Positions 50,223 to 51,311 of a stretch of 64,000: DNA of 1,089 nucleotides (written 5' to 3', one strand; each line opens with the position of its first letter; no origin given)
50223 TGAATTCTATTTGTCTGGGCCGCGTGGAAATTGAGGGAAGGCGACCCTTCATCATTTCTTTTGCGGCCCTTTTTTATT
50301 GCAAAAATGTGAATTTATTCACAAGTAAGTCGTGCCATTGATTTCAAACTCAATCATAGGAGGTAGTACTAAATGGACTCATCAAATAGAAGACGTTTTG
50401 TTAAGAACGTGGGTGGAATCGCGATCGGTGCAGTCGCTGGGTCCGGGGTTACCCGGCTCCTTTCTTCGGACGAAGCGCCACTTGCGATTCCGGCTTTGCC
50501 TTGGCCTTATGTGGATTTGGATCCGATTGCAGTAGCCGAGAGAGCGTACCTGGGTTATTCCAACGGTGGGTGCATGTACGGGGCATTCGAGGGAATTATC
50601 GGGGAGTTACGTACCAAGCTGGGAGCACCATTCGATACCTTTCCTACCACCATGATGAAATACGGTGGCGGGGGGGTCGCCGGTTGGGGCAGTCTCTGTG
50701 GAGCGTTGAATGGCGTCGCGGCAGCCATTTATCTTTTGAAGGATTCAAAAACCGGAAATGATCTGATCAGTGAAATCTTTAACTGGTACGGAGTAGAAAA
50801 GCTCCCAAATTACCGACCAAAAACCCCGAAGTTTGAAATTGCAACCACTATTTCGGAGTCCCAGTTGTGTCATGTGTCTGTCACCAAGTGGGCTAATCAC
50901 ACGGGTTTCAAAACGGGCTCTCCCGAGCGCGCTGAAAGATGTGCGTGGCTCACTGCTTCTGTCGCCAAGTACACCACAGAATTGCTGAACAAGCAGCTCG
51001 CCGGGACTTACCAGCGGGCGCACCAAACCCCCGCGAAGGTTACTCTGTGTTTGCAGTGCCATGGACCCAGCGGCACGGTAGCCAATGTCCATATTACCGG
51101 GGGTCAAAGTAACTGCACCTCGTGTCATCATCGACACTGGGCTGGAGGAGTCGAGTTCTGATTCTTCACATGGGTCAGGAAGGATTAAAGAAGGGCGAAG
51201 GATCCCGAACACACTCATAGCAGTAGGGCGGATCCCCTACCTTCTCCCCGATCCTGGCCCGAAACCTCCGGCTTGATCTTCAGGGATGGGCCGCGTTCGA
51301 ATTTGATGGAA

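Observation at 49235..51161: Secreted pentaheme cytochrome paired with a Tat-exported C_GCAxxG_C_C / split-Soret-like diheme protein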

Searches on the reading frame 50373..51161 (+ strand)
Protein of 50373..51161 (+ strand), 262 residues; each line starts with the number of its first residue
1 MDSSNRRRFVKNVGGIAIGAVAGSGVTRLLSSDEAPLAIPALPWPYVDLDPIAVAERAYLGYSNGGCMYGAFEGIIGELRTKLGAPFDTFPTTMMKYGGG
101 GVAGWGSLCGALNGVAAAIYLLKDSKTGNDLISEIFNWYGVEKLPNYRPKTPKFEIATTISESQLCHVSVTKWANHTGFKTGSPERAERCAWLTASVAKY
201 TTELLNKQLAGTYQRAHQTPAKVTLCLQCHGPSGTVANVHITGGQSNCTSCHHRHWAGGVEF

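Call 3: search_protein_families(library=pfam, proteins=[window:50373-51161:+], max_evalue=0.1)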
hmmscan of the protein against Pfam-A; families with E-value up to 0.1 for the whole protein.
window:50373-51161:+ (262 aa): 1 family
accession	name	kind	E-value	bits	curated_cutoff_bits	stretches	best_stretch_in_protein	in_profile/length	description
PF09719.15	C_GCAxxG_C_C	-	7.5e-09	36.1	27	1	76-203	8-117/118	Putative redox-active protein (C_GCAxxG_C_C)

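Call 4: search_protein_families(library=ncbifam, proteins=[window:50373-51161:+], max_evalue=0.1)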
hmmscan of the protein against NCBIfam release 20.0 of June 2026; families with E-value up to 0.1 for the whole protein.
window:50373-51161:+ (262 aa): 3 families
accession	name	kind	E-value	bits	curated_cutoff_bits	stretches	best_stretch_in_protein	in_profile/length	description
NF047622.1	SptSoretCytCDesul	equivalog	1.1e-56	192.2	400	1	5-253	2-262/275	split-Soret cytochrome c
TIGR01909.1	C_GCAxxG_C_C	subfamily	8e-05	22.7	47.4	1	93-134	25-66/120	C-GCAxxG-C-C family (seleno)protein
TIGR01409.1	TAT_signal_seq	domain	0.072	13.5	16.7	1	5-24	2-21/29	twin-arginine translocation signal domain-containing protein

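Call 5: search_solved_structures(query=window:50373-51161:+, max_evalue=1, show_alignments=2)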
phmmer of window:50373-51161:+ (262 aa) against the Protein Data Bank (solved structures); distinct sequences matched with E-value up to 1: 3.
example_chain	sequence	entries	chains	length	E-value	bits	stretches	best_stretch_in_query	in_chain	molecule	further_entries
1h21_A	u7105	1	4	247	2e-39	138.8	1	41-253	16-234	SPLIT-SORET CYTOCHROME C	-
8qnn_A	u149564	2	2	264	0.064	15.8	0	114-178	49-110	Beta-lactamase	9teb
8uf3_A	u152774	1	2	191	0.9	12.1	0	206-235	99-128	Cytochrome C4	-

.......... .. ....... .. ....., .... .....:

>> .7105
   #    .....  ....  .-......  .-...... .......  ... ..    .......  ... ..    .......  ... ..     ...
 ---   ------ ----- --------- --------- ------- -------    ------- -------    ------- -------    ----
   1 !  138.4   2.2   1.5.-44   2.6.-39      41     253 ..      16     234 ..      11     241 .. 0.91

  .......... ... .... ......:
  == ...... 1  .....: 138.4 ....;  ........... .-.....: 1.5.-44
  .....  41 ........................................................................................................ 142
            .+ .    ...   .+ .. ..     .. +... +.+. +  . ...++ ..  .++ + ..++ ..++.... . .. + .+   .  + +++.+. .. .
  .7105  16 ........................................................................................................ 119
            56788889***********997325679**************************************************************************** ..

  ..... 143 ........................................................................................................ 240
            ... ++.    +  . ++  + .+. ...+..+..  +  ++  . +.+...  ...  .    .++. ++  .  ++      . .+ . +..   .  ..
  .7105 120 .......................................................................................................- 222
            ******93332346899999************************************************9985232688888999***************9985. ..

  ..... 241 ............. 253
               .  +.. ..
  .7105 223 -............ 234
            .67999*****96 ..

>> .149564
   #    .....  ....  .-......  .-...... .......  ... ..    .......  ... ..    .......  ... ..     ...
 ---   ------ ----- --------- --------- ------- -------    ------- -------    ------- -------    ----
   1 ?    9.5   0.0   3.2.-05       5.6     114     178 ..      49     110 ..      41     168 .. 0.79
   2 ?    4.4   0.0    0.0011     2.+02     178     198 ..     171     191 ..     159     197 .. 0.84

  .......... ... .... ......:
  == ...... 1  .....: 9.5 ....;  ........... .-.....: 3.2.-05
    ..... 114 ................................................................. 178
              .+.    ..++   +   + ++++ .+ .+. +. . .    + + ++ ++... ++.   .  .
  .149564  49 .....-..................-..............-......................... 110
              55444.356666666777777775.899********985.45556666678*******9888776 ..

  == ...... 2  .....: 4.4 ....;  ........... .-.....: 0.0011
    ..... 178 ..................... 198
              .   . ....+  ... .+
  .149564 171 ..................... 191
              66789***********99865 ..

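Call 7: find_homologous_proteins(query=window:50373-51161:+, max_evalue=0.00001)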
Query window:50373-51161:+ (262 aa): 348 proteins with E <= 0.00001 among 991 candidates; the best 120 are listed.
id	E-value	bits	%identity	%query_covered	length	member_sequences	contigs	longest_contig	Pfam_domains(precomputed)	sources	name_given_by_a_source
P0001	2.8e-172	589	95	100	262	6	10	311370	PF09719.16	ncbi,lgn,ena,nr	ncbi:MAG: C-GCAxxG-C-C family protein [Acidobacteriia bacterium]|nr:C-GCAxxG-C-C family protein [Ter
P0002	2.7e-135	468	75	100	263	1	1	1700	PF09719.16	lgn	-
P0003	1.1e-133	463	74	100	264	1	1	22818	PF09719.16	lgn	-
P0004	2.3e-121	422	68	100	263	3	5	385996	PF09719.16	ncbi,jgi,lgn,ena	jgi:hypothetical protein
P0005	2.7e-120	419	68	100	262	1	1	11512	PF09719.16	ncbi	-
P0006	6.2e-104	365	60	100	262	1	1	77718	PF09719.16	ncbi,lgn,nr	ncbi:MAG: C-GCAxxG-C-C family (seleno)protein [Acidobacteriia bacterium]|nr:C-GCAxxG-C-C family (sel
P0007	4.0e-103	363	62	96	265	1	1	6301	PF09719.16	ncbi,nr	ncbi:MAG: C-GCAxxG-C-C family protein [Chloroflexi bacterium]|nr:C-GCAxxG-C-C family protein [Chloro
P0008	5.0e-98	346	60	95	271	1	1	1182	PF09719.16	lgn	-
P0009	5.3e-98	346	58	96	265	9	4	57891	PF09719.16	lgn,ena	-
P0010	4.1e-97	343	59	96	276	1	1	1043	PF09719.16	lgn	-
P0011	1.5e-96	341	57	95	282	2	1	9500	PF09719.16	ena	-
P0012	1.9e-96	341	59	96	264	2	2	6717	PF09719.16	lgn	-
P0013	1.2e-95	338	61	92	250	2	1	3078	PF09719.16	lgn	-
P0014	1.3e-95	338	57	98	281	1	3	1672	PF09719.16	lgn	-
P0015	1.7e-95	338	54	97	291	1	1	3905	PF09719.16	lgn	-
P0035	1.2e-88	315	57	96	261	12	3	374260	PF09719.16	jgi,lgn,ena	-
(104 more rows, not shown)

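Call 8: find_encoding_contigs(protein=window:50373-51161:+, flank=10000, max_places=6)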
Protein window:50373-51161:+ (262 aa): 5 contigs read that carry it; 2 places shown.
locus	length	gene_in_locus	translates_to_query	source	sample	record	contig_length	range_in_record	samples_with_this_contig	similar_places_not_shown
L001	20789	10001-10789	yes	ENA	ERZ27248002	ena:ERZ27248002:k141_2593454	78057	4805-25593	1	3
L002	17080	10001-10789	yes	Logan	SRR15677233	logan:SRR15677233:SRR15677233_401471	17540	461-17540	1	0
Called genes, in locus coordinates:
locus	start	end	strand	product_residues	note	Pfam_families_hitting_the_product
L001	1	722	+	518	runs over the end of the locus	PF14691:Fer4_20, PF13738:Pyr_redox_3 (faint), PF01262:AlaDh_PNT_C (faint), PF07992:Pyr_redox_2, PF13450:NAD_binding_8 (weak), PF00070:Pyr_redox (weak)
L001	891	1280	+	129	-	PF02566:OsmC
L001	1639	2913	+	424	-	PF02812:ELFV_dehydrog_N, PF00208:ELFV_dehydrog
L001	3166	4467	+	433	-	PF04055:Radical_SAM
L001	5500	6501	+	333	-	PF03264:Cytochrom_NNT (faint), PF22113:Mtrc-MtrF_II-IV_dom (faint), PF22678:Cytochrom_c_NrfB-like (faint), PF14522:Cytochrome_C7 (faint), PF13435:Cytochrome_C554 (faint), PF09699:Paired_CXXCH_1 (weak), PF14537:Cytochrom_c3_2 (weak), PF09699:Paired_CXXCH_1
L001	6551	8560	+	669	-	-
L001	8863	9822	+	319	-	PF14522:Cytochrome_C7 (faint)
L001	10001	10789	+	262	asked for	PF09719:C_GCAxxG_C_C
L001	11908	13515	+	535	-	PF05140:ResB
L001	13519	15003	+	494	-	PF01578:Cytochrom_C_asm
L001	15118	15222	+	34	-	-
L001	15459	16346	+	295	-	PF01545:Cation_efflux, PF16916:ZT_dimer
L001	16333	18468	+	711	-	PF03264:Cytochrom_NNT (faint), PF14522:Cytochrome_C7 (faint), PF14537:Cytochrom_c3_2 (faint), PF09699:Paired_CXXCH_1 (faint), PF22113:Mtrc-MtrF_II-IV_dom (weak), PF01292:Ni_hydr_CYTB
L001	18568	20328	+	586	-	PF02743:dCache_1 (faint), PF00512:HisKA, PF02518:HATPase_c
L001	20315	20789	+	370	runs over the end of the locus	PF03264:Cytochrom_NNT (faint), PF14537:Cytochrom_c3_2 (faint), PF09699:Paired_CXXCH_1 (faint), PF14522:Cytochrome_C7 (weak)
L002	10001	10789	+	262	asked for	PF09719:C_GCAxxG_C_C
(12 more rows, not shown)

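Call 26: find_encoding_contigs(protein=P0004, flank=8000, max_places=2)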
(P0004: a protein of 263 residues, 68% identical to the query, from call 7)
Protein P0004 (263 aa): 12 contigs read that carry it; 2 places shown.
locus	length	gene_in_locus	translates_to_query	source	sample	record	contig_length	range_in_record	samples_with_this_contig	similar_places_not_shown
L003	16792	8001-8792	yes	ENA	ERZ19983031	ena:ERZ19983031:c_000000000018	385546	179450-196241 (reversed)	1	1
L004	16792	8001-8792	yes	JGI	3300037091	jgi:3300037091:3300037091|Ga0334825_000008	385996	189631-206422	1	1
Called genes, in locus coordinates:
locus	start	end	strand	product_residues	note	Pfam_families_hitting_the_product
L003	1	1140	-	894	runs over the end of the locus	PF11854:MtrB_PioB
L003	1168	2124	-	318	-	PF13435:Cytochrome_C554 (faint), PF14522:Cytochrome_C7 (faint), PF14537:Cytochrom_c3_2 (faint), PF22113:Mtrc-MtrF_II-IV_dom (faint), PF22678:Cytochrom_c_NrfB-like, PF09699:Paired_CXXCH_1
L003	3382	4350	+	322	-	PF03264:Cytochrom_NNT (faint), PF13435:Cytochrome_C554 (faint), PF22113:Mtrc-MtrF_II-IV_dom (faint), PF14537:Cytochrom_c3_2 (faint), PF14522:Cytochrome_C7 (faint), PF22678:Cytochrom_c_NrfB-like (weak), PF09699:Paired_CXXCH_1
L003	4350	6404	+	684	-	-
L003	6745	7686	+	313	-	PF13435:Cytochrome_C554 (faint), PF14522:Cytochrome_C7 (faint), PF14537:Cytochrom_c3_2 (faint), PF09699:Paired_CXXCH_1 (faint)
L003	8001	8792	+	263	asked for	PF09719:C_GCAxxG_C_C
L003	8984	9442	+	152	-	PF26390:MamS_MamX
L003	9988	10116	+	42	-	-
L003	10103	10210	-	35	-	-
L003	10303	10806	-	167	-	PF01980:TrmO_N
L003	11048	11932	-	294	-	PF00950:ABC-3, PF01032:FecCD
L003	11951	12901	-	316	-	PF01297:ZnuA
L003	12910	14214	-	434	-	-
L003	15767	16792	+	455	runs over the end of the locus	PF00989:PAS, PF08448:PAS_4, PF13188:PAS_8, PF13426:PAS_9, PF00158:Sigma54_activat, PF14532:Sigma54_activ_2, PF07728:AAA_5, PF25601:AAA_lid_14, +2 more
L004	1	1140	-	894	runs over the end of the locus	PF11854:MtrB_PioB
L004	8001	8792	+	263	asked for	PF09719:C_GCAxxG_C_C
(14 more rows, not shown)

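Call 27: find_encoding_contigs(protein=P0006, flank=8000, max_places=2)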
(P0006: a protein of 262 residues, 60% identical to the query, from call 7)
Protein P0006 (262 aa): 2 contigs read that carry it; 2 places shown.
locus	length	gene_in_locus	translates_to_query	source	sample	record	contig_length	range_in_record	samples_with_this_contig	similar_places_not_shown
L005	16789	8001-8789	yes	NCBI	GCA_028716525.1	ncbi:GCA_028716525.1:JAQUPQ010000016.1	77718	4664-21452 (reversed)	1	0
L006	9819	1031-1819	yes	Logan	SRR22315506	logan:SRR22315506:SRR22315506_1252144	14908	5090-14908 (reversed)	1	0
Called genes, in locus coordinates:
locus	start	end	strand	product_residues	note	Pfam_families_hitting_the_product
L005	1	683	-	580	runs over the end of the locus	PF00664:ABC_membrane, PF00005:ABC_tran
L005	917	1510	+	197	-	PF13801:Metal_resist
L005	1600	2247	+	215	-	PF07638:Sigma70_ECF, PF04542:Sigma70_r2, PF04545:Sigma70_r4, PF08281:Sigma70_r4_2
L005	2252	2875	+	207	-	-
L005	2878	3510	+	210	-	-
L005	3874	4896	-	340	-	PF02885:Glycos_trans_3N, PF00591:Glycos_transf_3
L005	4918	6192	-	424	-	PF13393:tRNA-synt_His, PF00152:tRNA-synt_2 (faint), PF00587:tRNA-synt_2b, PF03129:HGTP_anticodon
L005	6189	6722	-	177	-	PF00132:Hexapep (weak), PF21711:DCTN5, PF25084:LbH_EIF2B (weak), PF00132:Hexapep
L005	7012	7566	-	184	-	PF22769:DCD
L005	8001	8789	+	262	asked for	PF09719:C_GCAxxG_C_C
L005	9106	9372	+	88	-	PF00216:Bac_DNA_binding, PF18291:HU-HIG (weak)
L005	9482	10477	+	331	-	PF02163:Peptidase_M50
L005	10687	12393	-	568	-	PF02543:Carbam_trans_N, PF16861:Carbam_trans_C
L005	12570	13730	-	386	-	PF13231:PMT_2 (weak)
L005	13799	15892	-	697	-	-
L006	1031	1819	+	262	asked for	PF09719:C_GCAxxG_C_C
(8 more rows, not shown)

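Call 28: find_encoding_contigs(protein=P0035, flank=8000, max_places=2)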
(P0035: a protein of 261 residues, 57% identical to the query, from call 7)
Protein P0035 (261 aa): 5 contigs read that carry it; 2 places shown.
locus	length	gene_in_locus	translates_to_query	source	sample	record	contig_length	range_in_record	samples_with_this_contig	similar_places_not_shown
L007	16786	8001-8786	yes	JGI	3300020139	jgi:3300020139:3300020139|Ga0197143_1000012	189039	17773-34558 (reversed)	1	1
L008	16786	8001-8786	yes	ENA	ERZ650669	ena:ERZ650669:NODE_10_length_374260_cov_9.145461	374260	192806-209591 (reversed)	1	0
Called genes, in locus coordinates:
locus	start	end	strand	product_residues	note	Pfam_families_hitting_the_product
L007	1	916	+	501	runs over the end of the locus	PF27537:HoxH, PF00374:NiFeSe_Hases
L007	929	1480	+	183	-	PF01750:HycI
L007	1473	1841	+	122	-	PF01155:HypA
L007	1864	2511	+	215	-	-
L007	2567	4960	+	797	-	PF00708:Acylphosphatase, PF07503:zf-HYPF, PF01300:Sua5_yciO_yrdC, PF17788:HypF_C, PF22521:HypF_C_2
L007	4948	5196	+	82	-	PF01455:HupF_HypC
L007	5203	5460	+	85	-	PF01455:HupF_HypC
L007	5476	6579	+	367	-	PF01924:HypD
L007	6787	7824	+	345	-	PF00586:AIRS, PF02769:AIRS_C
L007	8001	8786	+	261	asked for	PF09719:C_GCAxxG_C_C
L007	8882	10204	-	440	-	-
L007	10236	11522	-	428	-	PF02085:Cytochrom_CIII (faint), PF14522:Cytochrome_C7 (faint), PF22678:Cytochrom_c_NrfB-like (faint), PF09699:Paired_CXXCH_1 (faint), PF22113:Mtrc-MtrF_II-IV_dom (faint), PF14537:Cytochrom_c3_2 (weak)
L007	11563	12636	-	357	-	PF00033:Cytochrome_B, PF13631:Cytochrom_B_N_2, PF00032:Cytochrom_B_C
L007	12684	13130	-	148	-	PF25471:TM_PetC (weak), PF00355:Rieske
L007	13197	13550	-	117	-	-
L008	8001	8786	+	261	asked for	PF09719:C_GCAxxG_C_C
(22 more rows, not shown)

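Call 29: find_related_loci(query=A1, collection=genome_contigs, flank=10000)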
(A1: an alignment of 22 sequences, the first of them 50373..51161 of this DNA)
Query A1 (262 aa) in genome_contigs; peptide patterns used: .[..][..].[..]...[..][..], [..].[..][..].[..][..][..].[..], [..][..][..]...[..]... (x = any residue, [..] = any of these).
265 stretches matched a pattern; 218 encode a relative of the query (tblastn E <= 1e-3); the best 80 are kept; 80 distinct loci.
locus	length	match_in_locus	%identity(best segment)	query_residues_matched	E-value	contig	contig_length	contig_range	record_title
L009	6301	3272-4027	62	1-252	7e-108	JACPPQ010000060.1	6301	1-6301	MAG: Chloroflexi bacterium isolate NC_groundwater_631_Ag_B-0.1um_52_39 B_1_S1_Biohub_coassembly_k141_2189498, whole geno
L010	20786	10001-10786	60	1-262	6e-105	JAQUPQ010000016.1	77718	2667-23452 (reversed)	MAG: Terriglobia bacterium isolate STD1_3 NODE_622_length_77718_cov_5.122708_Sandtown_D1, whole genome shotgun sequence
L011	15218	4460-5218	62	1-252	5e-103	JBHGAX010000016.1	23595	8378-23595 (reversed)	MAG: Candidatus Methylomirabilales bacterium isolate SBS.BIN.71 SBSBIN71_contig_16, whole genome shotgun sequence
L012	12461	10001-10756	58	1-252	7e-101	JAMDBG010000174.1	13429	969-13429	MAG: Deltaproteobacteria bacterium isolate FK_Sedi_B_Bin.221 NODE_17978_length_13429_cov_1.62088, whole genome shotgun s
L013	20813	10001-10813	56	1-252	1e-97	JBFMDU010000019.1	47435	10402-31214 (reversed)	MAG: Chloroflexota bacterium isolate MAG227 MAG227_19, whole genome shotgun sequence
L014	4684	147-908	56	4-253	8e-94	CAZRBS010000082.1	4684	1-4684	MAG TPA_asm: uncultured Dehalococcoidaceae bacterium isolate SRP141376_co1_241 genome assembly, contig: NODE_29046_lengt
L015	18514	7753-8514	58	1-252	6e-93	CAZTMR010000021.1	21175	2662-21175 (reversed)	MAG TPA_asm: uncultured Dehalococcoidaceae bacterium isolate SRP141376_co1_379 genome assembly, contig: NODE_5355_length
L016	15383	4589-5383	53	4-252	7e-89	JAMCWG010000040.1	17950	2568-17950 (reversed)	MAG: Chloroflexota bacterium isolate FK_Sedi_B_Bin.63 NODE_11323_length_17950_cov_1.5197, whole genome shotgun sequence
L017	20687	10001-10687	59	24-252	1e-81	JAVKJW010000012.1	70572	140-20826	MAG: Candidatus Thermofontivivens primus isolate QQ_201705_bins_113 QQ_201705_bins_113_scaffold_12, whole genome shotgun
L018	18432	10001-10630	55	42-252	7e-78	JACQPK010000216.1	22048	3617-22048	MAG: Elusimicrobia bacterium isolate NC_groundwater_1305_Ag_S-0.2um_70_34 S_p2_S4_coassembly_k141_1581361, whole genome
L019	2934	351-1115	49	2-252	2e-77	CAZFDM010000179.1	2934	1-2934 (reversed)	MAG TPA_asm: uncultured Syntrophaceae bacterium isolate SRP231805_co4_41 genome assembly, contig: k141_220187, whole gen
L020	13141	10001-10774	49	5-256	2e-76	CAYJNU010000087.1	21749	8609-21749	MAG TPA_asm: uncultured Verrucomicrobiota bacterium isolate ERP124720_co1_187 genome assembly, contig: NODE_3125_length_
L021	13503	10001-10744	49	1-255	3e-75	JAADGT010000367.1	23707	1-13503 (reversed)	MAG: Deltaproteobacteria bacterium isolate M_MetaBat.128 contig-127_3048, whole genome shotgun sequence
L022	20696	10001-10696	53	13-252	1e-74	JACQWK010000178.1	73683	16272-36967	MAG: Verrucomicrobia bacterium isolate NC_groundwater_1487_Ag_S-0.65um_59_29 S_p65_S5_coassembly_k141_1209126, whole gen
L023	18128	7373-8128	57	5-252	6e-85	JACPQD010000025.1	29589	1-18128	MAG: Chloroflexi bacterium isolate NC_groundwater_644_Ag_B-0.1um_60_123 B_1_S1_Biohub_coassembly_k141_1302395, whole gen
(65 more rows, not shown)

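Call 41: find_encoding_contigs(protein=P0005, flank=9000, max_places=2)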
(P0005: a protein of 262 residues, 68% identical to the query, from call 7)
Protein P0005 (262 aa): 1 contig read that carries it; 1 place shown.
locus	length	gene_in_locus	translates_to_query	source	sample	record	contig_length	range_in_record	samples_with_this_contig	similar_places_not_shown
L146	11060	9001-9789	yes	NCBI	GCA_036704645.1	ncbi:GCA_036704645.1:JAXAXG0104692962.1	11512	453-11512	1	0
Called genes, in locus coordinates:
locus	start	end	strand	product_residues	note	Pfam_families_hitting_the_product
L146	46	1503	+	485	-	PF14691:Fer4_20, PF01262:AlaDh_PNT_C (faint), PF13738:Pyr_redox_3 (faint), PF07992:Pyr_redox_2, PF13450:NAD_binding_8 (weak), PF00070:Pyr_redox (weak)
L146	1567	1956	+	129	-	PF02566:OsmC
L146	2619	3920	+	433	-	PF04055:Radical_SAM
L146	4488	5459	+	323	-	PF03264:Cytochrom_NNT (faint), PF22113:Mtrc-MtrF_II-IV_dom (faint), PF14522:Cytochrome_C7 (faint), PF13435:Cytochrome_C554 (faint), PF22678:Cytochrom_c_NrfB-like (weak), PF09699:Paired_CXXCH_1, PF14537:Cytochrom_c3_2 (weak), PF09699:Paired_CXXCH_1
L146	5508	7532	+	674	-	-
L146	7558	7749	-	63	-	-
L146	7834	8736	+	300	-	PF22113:Mtrc-MtrF_II-IV_dom (faint), PF13435:Cytochrome_C554 (faint), PF14537:Cytochrom_c3_2 (faint), PF14522:Cytochrome_C7 (faint)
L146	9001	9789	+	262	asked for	PF09719:C_GCAxxG_C_C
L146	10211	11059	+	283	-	?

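Call 42: find_encoding_contigs(protein=P0003, flank=9000, max_places=2)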
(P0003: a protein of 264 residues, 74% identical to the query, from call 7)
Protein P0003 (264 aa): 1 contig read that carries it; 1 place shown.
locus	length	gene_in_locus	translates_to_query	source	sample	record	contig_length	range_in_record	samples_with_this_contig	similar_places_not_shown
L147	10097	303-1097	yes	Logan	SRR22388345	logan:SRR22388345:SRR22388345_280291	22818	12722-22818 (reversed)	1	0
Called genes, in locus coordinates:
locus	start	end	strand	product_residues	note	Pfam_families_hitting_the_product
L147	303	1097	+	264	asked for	PF09719:C_GCAxxG_C_C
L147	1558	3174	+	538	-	PF05140:ResB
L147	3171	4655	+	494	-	PF01578:Cytochrom_C_asm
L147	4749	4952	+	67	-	-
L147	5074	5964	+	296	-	PF01545:Cation_efflux, PF16916:ZT_dimer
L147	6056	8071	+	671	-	PF03264:Cytochrom_NNT (faint), PF09699:Paired_CXXCH_1 (faint), PF14522:Cytochrome_C7 (faint), PF14537:Cytochrom_c3_2 (faint), PF22113:Mtrc-MtrF_II-IV_dom (weak), PF01292:Ni_hydr_CYTB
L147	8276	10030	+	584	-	PF02743:dCache_1, PF00512:HisKA, PF02518:HATPase_c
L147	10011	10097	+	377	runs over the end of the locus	PF02085:Cytochrom_CIII (faint), PF14522:Cytochrome_C7 (faint), PF14537:Cytochrom_c3_2 (faint), PF22113:Mtrc-MtrF_II-IV_dom (faint), PF09699:Paired_CXXCH_1 (faint)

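Call 58: predict_structure(alignment_id=A1)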
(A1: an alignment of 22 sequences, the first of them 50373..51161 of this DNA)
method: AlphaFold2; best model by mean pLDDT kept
length: 262 residues; sequences in the alignment: 22
mean_pLDDT: 76.7   pTM: 0.74
mean pLDDT of the five models: 76.7, 74.9, 72.2, 72.0, 71.7
residues with pLDDT >= 90: 128; 70-90: 42; 50-70: 39; < 50: 53
segments of 3 or more residues with pLDDT < 50: 1-8, 14-33, 99-106, 237-239, 256-262
pLDDT, mean of each block of 10 residues (from residue 1): 46 43 39 60 95 98 92 97 90 68 50 94 91 91 95 95 81 92 91 98 98 88 59 51 49 51 46
secondary structure, 60 per line:
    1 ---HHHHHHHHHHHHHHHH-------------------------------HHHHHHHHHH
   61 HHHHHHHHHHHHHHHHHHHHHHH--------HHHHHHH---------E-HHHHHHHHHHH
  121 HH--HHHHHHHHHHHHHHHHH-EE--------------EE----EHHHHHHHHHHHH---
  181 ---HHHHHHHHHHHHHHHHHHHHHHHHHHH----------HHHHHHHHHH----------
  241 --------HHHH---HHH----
elements in order: H4-19 H51-83 H92-98 H110-122 H125-141 H166-177 H184-210 H221-230 H249-252
